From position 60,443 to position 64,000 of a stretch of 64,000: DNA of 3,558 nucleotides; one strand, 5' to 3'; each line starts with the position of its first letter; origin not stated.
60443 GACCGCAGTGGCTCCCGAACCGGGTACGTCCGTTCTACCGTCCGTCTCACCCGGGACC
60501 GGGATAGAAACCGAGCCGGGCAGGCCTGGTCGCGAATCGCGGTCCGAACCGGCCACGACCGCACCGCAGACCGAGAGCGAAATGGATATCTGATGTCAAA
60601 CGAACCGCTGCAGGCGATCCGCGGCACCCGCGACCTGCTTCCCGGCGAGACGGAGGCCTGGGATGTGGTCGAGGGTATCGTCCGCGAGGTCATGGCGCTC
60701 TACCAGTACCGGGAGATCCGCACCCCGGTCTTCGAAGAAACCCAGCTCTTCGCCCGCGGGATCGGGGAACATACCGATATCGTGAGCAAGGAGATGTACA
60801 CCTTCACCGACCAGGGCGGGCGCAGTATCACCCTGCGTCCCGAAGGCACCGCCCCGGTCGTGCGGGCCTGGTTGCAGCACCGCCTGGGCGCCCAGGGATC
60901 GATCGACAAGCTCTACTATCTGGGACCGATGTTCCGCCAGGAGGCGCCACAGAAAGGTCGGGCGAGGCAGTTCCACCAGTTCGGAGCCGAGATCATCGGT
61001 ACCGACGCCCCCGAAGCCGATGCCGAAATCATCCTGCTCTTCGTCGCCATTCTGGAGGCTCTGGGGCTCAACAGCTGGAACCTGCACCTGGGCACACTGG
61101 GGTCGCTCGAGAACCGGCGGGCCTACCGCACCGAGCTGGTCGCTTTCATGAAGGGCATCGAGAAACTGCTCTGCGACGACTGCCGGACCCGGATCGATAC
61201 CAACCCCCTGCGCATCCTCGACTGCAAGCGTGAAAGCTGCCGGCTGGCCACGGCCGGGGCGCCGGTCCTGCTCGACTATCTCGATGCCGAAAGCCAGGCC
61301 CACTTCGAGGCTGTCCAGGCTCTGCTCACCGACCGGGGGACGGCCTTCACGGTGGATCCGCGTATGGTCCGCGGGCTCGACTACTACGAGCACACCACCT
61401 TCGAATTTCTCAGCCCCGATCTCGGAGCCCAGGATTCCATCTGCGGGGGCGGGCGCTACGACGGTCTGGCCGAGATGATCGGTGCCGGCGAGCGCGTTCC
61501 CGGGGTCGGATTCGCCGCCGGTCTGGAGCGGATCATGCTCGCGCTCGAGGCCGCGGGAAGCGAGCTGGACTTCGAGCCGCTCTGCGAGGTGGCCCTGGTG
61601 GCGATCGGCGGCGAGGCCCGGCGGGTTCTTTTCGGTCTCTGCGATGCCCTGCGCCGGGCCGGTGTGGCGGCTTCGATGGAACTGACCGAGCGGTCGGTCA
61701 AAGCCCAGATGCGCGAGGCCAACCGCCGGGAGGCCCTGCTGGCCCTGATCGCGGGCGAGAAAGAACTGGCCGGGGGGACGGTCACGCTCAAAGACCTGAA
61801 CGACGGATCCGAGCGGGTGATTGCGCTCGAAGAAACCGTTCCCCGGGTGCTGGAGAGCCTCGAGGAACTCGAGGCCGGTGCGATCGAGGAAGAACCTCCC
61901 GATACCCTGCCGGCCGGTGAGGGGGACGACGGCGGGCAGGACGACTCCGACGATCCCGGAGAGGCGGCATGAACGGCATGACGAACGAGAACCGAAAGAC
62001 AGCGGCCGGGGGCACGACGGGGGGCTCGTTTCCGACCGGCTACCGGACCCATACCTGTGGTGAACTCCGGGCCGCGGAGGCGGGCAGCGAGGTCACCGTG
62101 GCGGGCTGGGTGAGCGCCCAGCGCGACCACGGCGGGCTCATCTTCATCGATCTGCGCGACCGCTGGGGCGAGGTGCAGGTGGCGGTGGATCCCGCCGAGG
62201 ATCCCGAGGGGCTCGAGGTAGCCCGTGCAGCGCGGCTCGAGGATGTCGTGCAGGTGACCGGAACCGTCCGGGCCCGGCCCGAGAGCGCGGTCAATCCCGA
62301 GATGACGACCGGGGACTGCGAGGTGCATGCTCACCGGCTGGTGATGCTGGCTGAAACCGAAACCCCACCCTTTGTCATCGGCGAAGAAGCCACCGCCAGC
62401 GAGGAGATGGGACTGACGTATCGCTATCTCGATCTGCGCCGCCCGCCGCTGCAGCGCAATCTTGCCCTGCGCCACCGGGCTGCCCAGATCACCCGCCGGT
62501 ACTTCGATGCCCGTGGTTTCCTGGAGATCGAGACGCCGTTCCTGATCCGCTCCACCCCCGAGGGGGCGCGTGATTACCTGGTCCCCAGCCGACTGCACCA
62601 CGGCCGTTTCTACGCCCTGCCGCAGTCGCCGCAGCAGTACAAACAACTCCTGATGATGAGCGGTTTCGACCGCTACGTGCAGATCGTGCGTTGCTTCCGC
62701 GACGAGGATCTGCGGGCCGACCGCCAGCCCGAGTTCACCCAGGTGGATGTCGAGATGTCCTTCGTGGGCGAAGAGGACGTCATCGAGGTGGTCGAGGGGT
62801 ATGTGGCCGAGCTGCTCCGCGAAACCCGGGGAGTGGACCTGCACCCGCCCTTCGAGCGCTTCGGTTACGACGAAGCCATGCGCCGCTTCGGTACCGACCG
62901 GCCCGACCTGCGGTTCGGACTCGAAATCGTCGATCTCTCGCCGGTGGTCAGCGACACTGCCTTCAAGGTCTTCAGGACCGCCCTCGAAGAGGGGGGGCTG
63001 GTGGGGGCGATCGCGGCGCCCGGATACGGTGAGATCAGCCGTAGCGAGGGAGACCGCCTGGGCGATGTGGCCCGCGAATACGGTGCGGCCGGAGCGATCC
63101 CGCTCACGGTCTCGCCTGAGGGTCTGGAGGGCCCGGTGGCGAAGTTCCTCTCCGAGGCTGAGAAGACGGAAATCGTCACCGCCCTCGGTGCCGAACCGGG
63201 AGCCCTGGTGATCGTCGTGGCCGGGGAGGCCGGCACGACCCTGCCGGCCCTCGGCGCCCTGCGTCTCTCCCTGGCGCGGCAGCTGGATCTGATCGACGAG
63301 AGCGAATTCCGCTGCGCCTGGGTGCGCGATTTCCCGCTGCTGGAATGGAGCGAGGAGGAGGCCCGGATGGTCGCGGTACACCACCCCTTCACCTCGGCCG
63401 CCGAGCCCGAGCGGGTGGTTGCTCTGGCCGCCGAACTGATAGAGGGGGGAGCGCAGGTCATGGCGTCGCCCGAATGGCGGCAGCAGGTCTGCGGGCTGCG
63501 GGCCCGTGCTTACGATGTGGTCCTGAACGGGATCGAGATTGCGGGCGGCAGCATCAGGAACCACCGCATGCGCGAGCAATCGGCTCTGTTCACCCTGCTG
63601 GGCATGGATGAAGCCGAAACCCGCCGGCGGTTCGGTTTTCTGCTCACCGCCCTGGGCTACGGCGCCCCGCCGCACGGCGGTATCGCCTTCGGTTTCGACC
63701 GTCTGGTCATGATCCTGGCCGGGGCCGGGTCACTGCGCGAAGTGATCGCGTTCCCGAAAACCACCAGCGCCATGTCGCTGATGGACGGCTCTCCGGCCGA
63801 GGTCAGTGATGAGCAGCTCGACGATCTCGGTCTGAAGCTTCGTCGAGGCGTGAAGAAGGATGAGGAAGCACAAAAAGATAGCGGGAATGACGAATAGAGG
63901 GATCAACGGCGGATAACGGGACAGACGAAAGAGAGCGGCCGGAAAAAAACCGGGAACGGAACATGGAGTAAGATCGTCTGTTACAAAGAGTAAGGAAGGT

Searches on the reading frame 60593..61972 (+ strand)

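Call 20: search_protein_families(library=pfam, max_evalue=0.00001, proteins=[window:60593-61972:+])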
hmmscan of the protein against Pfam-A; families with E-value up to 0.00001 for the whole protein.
window:60593-61972:+ (459 aa): 3 families
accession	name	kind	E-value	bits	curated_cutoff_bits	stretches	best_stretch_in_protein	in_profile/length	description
PF13393.11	tRNA-synt_His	-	2.8e-49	168.5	25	1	11-314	1-308/308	Histidyl-tRNA synthetase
PF00587.30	tRNA-synt_2b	-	2e-12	48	29.3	1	69-316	1-173/179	tRNA synthetase class II core domain (G, H, P, S and T)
PF03129.25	HGTP_anticodon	-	3.8e-11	43.4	21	1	333-420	2-92/94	Anticodon binding domain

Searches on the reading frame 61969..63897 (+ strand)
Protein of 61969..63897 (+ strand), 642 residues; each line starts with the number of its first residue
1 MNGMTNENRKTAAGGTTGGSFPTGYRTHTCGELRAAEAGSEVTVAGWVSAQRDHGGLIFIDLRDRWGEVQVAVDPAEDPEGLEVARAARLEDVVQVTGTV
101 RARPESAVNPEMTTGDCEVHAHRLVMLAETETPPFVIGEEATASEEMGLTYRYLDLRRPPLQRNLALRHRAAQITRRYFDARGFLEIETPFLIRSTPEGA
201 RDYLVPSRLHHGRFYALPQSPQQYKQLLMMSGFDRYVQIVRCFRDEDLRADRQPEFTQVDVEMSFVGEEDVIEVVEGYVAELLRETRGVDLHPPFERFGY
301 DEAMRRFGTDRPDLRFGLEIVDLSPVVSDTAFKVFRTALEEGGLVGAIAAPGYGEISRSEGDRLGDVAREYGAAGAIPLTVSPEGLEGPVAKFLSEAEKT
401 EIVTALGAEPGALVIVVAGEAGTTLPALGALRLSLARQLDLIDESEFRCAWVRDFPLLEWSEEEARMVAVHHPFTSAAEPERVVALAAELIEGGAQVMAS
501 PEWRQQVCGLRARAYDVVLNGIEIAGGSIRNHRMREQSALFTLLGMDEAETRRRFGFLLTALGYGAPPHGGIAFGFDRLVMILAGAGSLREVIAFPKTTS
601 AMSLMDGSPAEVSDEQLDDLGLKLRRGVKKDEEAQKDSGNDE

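Call 20: search_protein_families(library=pfam, max_evalue=0.00001, proteins=[window:61969-63897:+])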
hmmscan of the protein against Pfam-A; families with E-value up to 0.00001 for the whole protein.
window:61969-63897:+ (642 aa): 3 families
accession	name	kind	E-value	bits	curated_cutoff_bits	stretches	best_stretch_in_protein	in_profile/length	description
PF00152.25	tRNA-synt_2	-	2.1e-110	369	25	1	145-598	2-307/308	tRNA synthetases class II (D, K and N)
PF02938.19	GAD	-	3.3e-17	63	23.4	1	335-425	1-92/95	GAD domain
PF01336.31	tRNA_anti-codon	-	1.3e-15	57.5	27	1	42-112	1-67/75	OB-fold nucleic acid binding domain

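Call 45: find_encoding_contigs(protein=window:61969-63897:+, flank=10000, max_places=3)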
Protein window:61969-63897:+ (642 aa): 6 contigs read that carry it; 3 places shown.
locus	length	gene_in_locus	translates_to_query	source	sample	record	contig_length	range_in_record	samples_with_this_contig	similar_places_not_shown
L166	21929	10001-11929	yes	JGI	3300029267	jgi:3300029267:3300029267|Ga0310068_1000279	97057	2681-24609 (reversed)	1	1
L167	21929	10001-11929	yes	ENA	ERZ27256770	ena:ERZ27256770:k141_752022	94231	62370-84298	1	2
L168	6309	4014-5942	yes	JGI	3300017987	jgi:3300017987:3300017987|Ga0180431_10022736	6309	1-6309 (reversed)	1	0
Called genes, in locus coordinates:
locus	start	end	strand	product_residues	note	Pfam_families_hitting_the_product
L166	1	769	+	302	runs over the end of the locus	PF02195:ParB_N, PF17762:HTH_ParB, PF23552:ParB_C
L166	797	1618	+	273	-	PF01551:Peptidase_M23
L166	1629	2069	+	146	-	PF04519:Bactofilin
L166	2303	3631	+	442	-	PF13167:GTP-bdg_N, PF16360:GTP-bdg_M, PF03193:RsgA_GTPase (faint), PF01926:MMR_HSR1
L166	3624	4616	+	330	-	PF10728:DUF2520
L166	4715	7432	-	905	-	PF01734:Patatin, PF07244:POTRA (faint), PF01103:Omp85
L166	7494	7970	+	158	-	PF00359:PTS_EIIA_2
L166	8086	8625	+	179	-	PF04892:VanZ-LLP1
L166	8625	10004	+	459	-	PF13393:tRNA-synt_His, PF00587:tRNA-synt_2b, PF13393:tRNA-synt_His, PF03129:HGTP_anticodon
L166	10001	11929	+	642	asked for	PF01336:tRNA_anti-codon, PF00152:tRNA-synt_2, PF02938:GAD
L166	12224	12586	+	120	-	PF06785:UPF0242 (weak)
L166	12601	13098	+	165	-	PF11932:DUF3450 (faint), PF01476:LysM (faint)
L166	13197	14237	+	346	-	PF01695:IstB_IS21 (weak), PF02562:PhoH, PF13245:AAA_19 (faint), PF13604:AAA_30 (weak)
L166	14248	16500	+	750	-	PF07697:7TMR-HDED, PF07698:7TM-7TMR_HD, PF01966:HD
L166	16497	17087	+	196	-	PF02130:YbeY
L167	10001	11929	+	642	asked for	PF01336:tRNA_anti-codon, PF00152:tRNA-synt_2, PF02938:GAD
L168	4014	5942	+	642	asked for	PF01336:tRNA_anti-codon, PF00152:tRNA-synt_2, PF02938:GAD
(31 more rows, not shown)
